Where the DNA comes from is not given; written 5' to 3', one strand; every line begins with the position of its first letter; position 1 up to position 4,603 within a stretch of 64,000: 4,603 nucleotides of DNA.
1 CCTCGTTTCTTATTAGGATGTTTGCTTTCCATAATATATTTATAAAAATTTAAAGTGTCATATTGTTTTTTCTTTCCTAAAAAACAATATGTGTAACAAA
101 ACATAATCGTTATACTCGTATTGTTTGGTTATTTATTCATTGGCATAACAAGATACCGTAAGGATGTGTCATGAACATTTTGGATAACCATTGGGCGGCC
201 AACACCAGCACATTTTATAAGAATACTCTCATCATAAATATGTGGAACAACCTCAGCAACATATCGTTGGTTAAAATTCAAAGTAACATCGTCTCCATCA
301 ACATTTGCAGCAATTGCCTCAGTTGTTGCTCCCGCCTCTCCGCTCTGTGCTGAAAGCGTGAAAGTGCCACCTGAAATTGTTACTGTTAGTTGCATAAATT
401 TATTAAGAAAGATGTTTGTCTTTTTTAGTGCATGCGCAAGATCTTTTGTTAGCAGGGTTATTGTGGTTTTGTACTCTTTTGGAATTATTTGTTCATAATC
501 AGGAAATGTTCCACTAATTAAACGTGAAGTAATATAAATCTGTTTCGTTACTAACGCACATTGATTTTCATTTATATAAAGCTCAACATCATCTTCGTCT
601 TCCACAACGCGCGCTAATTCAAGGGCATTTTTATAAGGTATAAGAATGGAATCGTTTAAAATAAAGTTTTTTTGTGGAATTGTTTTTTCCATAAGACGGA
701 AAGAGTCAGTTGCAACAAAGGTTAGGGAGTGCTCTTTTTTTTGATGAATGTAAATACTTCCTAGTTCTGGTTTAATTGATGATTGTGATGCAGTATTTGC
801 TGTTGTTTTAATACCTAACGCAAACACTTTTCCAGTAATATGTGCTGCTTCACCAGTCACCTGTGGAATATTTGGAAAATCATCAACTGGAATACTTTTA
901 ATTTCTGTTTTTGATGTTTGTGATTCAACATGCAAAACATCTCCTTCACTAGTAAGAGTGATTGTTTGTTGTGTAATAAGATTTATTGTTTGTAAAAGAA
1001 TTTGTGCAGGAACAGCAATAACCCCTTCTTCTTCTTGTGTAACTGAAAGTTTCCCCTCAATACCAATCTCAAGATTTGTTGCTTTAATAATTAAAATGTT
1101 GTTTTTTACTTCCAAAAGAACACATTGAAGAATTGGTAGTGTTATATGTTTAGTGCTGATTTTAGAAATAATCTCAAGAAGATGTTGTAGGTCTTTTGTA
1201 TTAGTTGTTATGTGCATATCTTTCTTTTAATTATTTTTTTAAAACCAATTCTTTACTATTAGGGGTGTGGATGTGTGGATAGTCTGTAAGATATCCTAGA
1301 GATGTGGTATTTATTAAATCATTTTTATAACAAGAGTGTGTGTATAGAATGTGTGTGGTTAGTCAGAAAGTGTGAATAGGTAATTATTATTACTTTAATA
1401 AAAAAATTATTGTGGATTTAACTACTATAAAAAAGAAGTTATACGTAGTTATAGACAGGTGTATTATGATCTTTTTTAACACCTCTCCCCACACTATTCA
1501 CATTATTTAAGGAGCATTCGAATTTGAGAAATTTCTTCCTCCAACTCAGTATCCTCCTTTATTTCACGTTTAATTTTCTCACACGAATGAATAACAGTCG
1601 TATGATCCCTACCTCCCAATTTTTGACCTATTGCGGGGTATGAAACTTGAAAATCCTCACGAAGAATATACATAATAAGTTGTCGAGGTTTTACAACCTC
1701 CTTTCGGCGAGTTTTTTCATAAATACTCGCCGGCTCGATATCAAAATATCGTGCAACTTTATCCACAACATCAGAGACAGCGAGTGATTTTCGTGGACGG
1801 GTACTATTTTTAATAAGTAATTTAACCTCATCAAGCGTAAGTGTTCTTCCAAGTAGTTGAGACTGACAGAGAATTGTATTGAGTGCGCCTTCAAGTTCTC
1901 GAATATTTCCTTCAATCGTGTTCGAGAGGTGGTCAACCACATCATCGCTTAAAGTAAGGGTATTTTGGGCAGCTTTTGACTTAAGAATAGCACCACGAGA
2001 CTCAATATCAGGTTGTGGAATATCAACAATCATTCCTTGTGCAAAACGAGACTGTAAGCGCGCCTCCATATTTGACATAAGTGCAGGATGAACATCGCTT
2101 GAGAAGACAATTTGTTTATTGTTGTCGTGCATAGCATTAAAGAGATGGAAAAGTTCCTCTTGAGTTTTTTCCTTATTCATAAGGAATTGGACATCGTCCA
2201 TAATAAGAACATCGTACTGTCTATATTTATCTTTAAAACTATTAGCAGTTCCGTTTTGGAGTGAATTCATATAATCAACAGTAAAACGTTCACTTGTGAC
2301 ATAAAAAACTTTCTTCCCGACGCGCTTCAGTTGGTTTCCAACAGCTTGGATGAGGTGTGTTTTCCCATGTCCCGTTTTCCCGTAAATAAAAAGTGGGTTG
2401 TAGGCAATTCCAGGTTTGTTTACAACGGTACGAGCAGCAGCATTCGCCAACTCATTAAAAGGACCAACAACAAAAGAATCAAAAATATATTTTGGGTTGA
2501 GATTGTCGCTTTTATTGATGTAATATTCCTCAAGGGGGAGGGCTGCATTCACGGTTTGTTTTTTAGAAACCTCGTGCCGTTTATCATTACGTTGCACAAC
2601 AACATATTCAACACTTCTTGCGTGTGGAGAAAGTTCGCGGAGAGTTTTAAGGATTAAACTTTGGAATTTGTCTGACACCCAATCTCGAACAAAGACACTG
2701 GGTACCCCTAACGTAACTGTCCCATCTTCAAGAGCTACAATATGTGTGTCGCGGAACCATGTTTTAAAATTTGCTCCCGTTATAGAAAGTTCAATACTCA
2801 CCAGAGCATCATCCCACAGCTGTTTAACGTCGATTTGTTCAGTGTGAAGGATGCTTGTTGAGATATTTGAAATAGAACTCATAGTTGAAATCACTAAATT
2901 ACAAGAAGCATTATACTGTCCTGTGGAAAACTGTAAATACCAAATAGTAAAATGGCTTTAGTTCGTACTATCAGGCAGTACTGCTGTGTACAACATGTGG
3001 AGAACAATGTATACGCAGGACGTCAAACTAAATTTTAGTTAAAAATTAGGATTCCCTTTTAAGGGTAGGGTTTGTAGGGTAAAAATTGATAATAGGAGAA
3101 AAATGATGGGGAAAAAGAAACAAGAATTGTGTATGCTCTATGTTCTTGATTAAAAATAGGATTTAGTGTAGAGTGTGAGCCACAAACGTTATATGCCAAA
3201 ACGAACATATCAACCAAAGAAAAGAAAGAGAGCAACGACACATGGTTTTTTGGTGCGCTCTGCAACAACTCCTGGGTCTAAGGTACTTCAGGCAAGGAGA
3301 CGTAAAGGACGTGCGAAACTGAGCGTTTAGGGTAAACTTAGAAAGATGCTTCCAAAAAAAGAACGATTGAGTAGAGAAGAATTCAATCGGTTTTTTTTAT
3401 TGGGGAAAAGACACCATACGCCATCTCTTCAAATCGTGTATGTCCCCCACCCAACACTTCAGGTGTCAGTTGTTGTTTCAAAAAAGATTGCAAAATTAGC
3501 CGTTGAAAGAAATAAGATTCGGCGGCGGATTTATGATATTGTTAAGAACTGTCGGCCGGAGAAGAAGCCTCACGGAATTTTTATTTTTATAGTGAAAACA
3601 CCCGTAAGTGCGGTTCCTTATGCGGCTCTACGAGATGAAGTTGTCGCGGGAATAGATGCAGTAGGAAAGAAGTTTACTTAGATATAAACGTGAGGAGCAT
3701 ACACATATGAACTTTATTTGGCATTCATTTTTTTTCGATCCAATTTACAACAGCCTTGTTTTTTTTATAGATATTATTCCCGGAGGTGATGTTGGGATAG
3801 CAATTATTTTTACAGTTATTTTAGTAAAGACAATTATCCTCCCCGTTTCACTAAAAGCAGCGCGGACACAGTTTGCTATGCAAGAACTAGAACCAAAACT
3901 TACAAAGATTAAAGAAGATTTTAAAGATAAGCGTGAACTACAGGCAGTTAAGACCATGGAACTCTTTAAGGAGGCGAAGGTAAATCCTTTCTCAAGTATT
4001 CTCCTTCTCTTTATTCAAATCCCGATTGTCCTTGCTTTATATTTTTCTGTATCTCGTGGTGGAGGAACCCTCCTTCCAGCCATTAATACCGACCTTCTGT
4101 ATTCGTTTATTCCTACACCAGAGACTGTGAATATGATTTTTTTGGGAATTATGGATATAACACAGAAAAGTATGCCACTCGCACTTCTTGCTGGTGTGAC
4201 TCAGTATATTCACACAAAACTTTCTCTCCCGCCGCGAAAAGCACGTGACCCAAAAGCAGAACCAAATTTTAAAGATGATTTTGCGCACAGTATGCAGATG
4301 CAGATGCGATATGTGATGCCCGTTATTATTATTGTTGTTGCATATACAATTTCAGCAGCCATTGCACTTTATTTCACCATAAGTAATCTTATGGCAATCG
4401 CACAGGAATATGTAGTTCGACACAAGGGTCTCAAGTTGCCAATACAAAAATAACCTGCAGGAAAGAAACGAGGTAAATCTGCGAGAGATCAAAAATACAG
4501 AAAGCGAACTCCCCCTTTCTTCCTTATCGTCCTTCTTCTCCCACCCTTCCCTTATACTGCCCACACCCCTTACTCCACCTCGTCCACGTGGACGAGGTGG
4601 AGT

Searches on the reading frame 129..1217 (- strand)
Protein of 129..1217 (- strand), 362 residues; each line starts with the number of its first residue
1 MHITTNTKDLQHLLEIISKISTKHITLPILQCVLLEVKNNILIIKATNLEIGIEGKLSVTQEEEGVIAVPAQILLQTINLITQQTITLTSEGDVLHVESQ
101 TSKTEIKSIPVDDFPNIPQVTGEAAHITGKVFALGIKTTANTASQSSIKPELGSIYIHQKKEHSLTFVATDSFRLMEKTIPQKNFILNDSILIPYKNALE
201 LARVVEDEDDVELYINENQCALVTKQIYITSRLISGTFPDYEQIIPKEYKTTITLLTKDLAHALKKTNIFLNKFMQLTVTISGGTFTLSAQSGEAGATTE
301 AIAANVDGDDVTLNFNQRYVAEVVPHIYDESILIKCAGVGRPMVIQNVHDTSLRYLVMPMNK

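Call 16: search_protein_families(library=pfam, proteins=[window:129-1217:-], max_evalue=0.001)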
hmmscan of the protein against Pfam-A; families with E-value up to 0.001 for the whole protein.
window:129-1217:- (362 aa): 3 families
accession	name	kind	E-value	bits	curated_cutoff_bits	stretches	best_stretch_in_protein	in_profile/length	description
PF02768.20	DNA_pol3_beta_3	-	3e-22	79.1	27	1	243-360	2-120/121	DNA polymerase III beta subunit, C-terminal domain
PF00712.24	DNA_pol3_beta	-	3.1e-21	76.2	24.4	2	1-118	1-120/120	DNA polymerase III beta subunit, N-terminal domain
PF02767.21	DNA_pol3_beta_2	-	5.7e-21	75.4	27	1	127-240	2-116/116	DNA polymerase III beta subunit, central domain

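Call 18: find_encoding_contigs(protein=window:129-1217:-, flank=10000, max_places=4)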
Protein window:129-1217:- (362 aa): 3 contigs read that carry it; 2 places shown.
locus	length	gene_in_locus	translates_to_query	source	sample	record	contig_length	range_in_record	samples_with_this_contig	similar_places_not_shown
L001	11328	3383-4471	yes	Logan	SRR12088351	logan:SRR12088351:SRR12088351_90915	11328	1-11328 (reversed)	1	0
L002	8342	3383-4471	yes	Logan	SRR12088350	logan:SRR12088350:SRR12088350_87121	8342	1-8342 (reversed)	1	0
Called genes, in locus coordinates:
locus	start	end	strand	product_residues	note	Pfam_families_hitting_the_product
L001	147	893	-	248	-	PF02096:60KD_IMP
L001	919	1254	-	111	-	PF00825:Ribonuclease_P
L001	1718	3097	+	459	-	PF11638:DnaA_N, PF13173:AAA_14 (faint), PF00308:Bac_DnaA, PF01695:IstB_IS21, PF01637:ATPase_2 (faint), PF00004:AAA (weak), PF00910:RNA_helicase (faint), PF08299:Bac_DnaA_C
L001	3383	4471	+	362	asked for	PF00712:DNA_pol3_beta, PF02767:DNA_pol3_beta_2, PF02768:DNA_pol3_beta_3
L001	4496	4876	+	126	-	-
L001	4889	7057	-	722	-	PF00912:Transgly, PF00905:Transpeptidase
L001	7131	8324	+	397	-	PF00579:tRNA-synt_1b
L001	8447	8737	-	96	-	-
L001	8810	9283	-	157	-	PF02075:RuvC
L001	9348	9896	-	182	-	PF20772:TACO1_YebC_N, PF01709:Transcrip_reg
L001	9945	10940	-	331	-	PF06068:TIP49 (weak), PF01078:Mg_chelatase (faint), PF05496:RuvB_N, PF13191:AAA_16 (faint), PF00004:AAA, PF07728:AAA_5, PF17864:AAA_lid_4, PF05491:WHD_RuvB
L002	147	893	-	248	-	PF02096:60KD_IMP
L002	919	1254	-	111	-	PF00825:Ribonuclease_P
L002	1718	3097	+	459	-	PF11638:DnaA_N, PF13173:AAA_14 (faint), PF00308:Bac_DnaA, PF01695:IstB_IS21, PF01637:ATPase_2 (faint), PF00004:AAA (weak), PF00910:RNA_helicase (faint), PF08299:Bac_DnaA_C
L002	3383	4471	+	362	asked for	PF00712:DNA_pol3_beta, PF02767:DNA_pol3_beta_2, PF02768:DNA_pol3_beta_3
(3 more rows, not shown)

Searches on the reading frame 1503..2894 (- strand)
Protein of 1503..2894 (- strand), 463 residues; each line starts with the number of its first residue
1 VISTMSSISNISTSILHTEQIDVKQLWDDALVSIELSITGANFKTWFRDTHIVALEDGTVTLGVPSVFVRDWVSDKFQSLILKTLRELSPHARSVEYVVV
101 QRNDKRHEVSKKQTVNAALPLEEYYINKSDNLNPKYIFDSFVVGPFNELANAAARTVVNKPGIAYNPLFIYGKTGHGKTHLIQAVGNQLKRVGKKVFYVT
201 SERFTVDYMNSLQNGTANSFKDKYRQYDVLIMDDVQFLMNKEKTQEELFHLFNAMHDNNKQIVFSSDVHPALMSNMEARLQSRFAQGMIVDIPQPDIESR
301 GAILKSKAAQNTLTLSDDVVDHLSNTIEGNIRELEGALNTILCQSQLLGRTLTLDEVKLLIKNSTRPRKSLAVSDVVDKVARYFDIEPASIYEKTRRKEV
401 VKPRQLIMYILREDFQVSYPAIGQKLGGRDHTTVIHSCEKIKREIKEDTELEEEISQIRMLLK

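Call 16: search_protein_families(library=pfam, proteins=[window:1503-2894:-], max_evalue=0.001)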
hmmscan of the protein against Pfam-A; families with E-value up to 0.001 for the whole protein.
window:1503-2894:- (463 aa): 10 families
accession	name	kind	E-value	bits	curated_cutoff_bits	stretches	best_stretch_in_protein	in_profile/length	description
PF00308.24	Bac_DnaA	-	8.4e-62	208.6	23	1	132-291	1-162/162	Bacterial DnaA ATPAse domain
PF08299.17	Bac_DnaA_C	-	2.8e-25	88.6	31.5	1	374-441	2-69/69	Bacterial dnaA protein helix-turn-helix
PF11638.13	DnaA_N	-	2.3e-14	53.3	24.6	1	25-86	2-64/65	DnaA N-terminal domain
PF01695.23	IstB_IS21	-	3.4e-11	43.6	24.1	1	168-264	95-191/238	IstB-like ATP binding protein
PF00004.35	AAA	-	5.1e-07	30.6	21.2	1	169-263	2-103/131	ATPase family associated with various cellular activities (AAA)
PF01637.24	ATPase_2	-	1.6e-06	28.5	33.2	1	165-212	20-68/225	ATPase domain predominantly from Archaea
PF00910.28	RNA_helicase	-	1.5e-05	25.8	21.5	1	169-263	2-82/105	RNA helicase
PF13173.12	AAA_14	-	4.4e-05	23.9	27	1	166-285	3-116/129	AAA domain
PF13401.12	AAA_22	-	5.5e-05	23.9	27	0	168-254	8-110/130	AAA domain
PF25201.1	nSTAND6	-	0.00058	20.3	27.7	0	166-203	19-56/148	Novel STAND NTPase 6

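Call 84: find_homologous_proteins(query=window:1503-2894:-, max_evalue=1e-50)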
Query window:1503-2894:- (463 aa): 8000 proteins with E <= 1e-50 among 8000 candidates; the best 120 are listed.
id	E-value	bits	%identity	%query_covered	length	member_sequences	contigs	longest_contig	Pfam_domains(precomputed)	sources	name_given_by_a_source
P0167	0.0e+0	1015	100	99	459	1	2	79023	PF13173.13,PF11638.14,PF01695.24,PF00308.25,PF08299.18,PF00910.29,PF00004.36,PF01637.25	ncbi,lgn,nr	ncbi:MAG: chromosomal replication initiator protein DnaA [Candidatus Pacebacteria bacterium]|nr:chro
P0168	5.0e-288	973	94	99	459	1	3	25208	PF13173.13,PF11638.14,PF01695.24,PF00308.25,PF08299.18,PF00910.29,PF00004.36,PF13401.13,PF01637.25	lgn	-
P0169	1.5e-287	971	94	99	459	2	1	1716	PF13173.13,PF11638.14,PF01695.24,PF00308.25,PF08299.18,PF00910.29,PF00004.36,PF13401.13,PF01637.25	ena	-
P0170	1.8e-287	971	95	99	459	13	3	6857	PF13173.13,PF11638.14,PF01695.24,PF00308.25,PF08299.18,PF00910.29,PF00004.36,PF13401.13,PF01637.25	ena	-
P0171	1.6e-286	968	94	97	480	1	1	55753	PF11638.14,PF01695.24,PF00308.25,PF08299.18,PF00910.29,PF00004.36,PF01637.25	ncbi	-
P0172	6.6e-286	966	94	97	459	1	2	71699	PF13173.13,PF11638.14,PF01695.24,PF00308.25,PF08299.18,PF00910.29,PF00004.36,PF01637.25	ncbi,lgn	-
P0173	1.4e-285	965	94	97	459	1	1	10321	PF13173.13,PF11638.14,PF01695.24,PF00308.25,PF08299.18,PF00004.36,PF13401.13,PF01637.25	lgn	-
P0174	1.6e-284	961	93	99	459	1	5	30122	PF13173.13,PF11638.14,PF01695.24,PF00308.25,PF08299.18,PF00910.29,PF00004.36,PF01637.25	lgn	-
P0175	1.7e-284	961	93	99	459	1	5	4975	PF13173.13,PF11638.14,PF01695.24,PF00308.25,PF08299.18,PF00910.29,PF00004.36,PF13401.13,PF01637.25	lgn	-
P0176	8.2e-284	959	92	99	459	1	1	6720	PF13173.13,PF11638.14,PF01695.24,PF00308.25,PF08299.18,PF00910.29,PF00004.36,PF01637.25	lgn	-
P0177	2.7e-283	957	93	97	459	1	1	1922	PF13173.13,PF11638.14,PF01695.24,PF00308.25,PF08299.18,PF00910.29,PF00004.36,PF01637.25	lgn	-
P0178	2.7e-281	951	92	99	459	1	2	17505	PF13173.13,PF11638.14,PF01695.24,PF00308.25,PF08299.18,PF00910.29,PF00004.36,PF01637.25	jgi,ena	jgi:chromosomal replication initiator protein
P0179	6.2e-281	950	92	99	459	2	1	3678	PF13173.13,PF11638.14,PF01695.24,PF00308.25,PF08299.18,PF00910.29,PF00004.36,PF01637.25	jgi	jgi:chromosomal replication initiator protein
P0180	9.6e-281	949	92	99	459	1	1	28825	PF13173.13,PF11638.14,PF01695.24,PF00308.25,PF08299.18,PF00004.36,PF01637.25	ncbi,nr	ncbi:MAG TPA: chromosomal replication initiator protein DnaA [Candidatus Paceibacterota bacterium]|n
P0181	8.0e-280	946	91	99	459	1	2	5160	PF13173.13,PF11638.14,PF01695.24,PF00308.25,PF08299.18,PF00910.29,PF00004.36,PF01637.25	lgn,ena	-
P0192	1.2e-277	939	90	99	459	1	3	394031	PF13173.13,PF11638.14,PF01695.24,PF00308.25,PF08299.18,PF00910.29,PF00004.36,PF13401.13,PF01637.25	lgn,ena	-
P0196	2.2e-277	938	90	99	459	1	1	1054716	PF13173.13,PF11638.14,PF01695.24,PF00308.25,PF08299.18,PF00004.36,PF13401.13,PF01637.25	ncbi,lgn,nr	ncbi:chromosomal replication initiator protein DnaA [Candidatus Kaiserbacteria bacterium]|nr:MAG: ch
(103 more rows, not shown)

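Call 85: find_encoding_contigs(protein=P0192, flank=10000, max_places=1)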
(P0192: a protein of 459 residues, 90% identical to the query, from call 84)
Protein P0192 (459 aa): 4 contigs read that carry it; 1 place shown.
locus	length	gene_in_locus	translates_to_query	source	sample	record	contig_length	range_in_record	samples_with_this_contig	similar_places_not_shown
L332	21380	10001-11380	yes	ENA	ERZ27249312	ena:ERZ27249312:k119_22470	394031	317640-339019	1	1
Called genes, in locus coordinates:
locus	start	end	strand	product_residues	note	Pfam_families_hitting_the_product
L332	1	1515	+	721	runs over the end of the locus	PF04610:TrbL, PF19590:TrbL_3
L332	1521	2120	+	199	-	-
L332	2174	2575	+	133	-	PF12666:PrgI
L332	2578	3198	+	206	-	PF26593:TraC-like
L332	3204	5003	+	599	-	PF12846:AAA_10 (faint), PF01935:DUF87 (weak), PF19044:P-loop_TraG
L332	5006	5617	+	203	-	-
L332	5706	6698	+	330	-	-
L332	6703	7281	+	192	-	-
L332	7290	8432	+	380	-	-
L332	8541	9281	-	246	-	PF02096:60KD_IMP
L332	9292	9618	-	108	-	PF00825:Ribonuclease_P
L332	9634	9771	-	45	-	PF00468:Ribosomal_L34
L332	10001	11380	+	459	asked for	PF11638:DnaA_N, PF00308:Bac_DnaA, PF01695:IstB_IS21, PF01637:ATPase_2 (faint), PF00004:AAA (weak), PF00910:RNA_helicase (faint), PF13173:AAA_14 (weak), PF08299:Bac_DnaA_C, +1 more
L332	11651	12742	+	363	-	PF00712:DNA_pol3_beta, PF02767:DNA_pol3_beta_2, PF02768:DNA_pol3_beta_3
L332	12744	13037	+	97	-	-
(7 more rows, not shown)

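Call 87: find_encoding_contigs(protein=P0196, flank=10000, max_places=1)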
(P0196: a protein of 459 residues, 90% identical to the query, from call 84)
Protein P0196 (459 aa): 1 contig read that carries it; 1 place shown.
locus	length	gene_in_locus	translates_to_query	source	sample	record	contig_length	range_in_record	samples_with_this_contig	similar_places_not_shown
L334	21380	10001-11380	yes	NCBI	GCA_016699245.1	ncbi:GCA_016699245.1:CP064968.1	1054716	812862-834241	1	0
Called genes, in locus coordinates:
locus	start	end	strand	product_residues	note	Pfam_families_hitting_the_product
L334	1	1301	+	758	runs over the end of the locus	PF04610:TrbL (weak)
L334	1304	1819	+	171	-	-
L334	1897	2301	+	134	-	PF12666:PrgI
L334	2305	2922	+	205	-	PF26593:TraC-like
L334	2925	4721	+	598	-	PF12846:AAA_10 (faint), PF19044:P-loop_TraG, PF01935:DUF87 (weak)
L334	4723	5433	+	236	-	-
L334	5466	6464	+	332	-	-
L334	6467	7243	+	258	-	-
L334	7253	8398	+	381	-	-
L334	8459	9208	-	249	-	PF02096:60KD_IMP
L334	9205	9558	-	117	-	PF00825:Ribonuclease_P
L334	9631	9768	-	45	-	PF00468:Ribosomal_L34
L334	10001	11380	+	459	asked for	PF11638:DnaA_N, PF00308:Bac_DnaA, PF01695:IstB_IS21, PF01637:ATPase_2 (faint), PF00004:AAA (weak), PF13173:AAA_14 (faint), PF13401:AAA_22 (faint), PF08299:Bac_DnaA_C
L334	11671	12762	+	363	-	PF00712:DNA_pol3_beta, PF02767:DNA_pol3_beta_2, PF02768:DNA_pol3_beta_3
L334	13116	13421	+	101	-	-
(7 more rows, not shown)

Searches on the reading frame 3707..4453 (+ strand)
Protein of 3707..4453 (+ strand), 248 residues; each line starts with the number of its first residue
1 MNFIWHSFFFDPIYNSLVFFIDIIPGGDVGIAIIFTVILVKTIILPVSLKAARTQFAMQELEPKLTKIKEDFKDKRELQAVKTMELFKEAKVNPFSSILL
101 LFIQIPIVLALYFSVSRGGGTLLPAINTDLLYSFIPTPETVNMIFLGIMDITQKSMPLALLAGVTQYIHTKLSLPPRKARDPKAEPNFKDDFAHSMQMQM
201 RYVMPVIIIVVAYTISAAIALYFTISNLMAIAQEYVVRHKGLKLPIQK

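Call 16: search_protein_families(library=pfam, proteins=[window:3707-4453:+], max_evalue=0.001)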
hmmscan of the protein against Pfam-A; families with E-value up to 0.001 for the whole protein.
window:3707-4453:+ (248 aa): 1 family
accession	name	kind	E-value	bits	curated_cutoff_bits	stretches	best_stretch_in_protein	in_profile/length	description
PF02096.25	60KD_IMP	-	4.6e-40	137.7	35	1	30-238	2-162/163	60Kd inner membrane protein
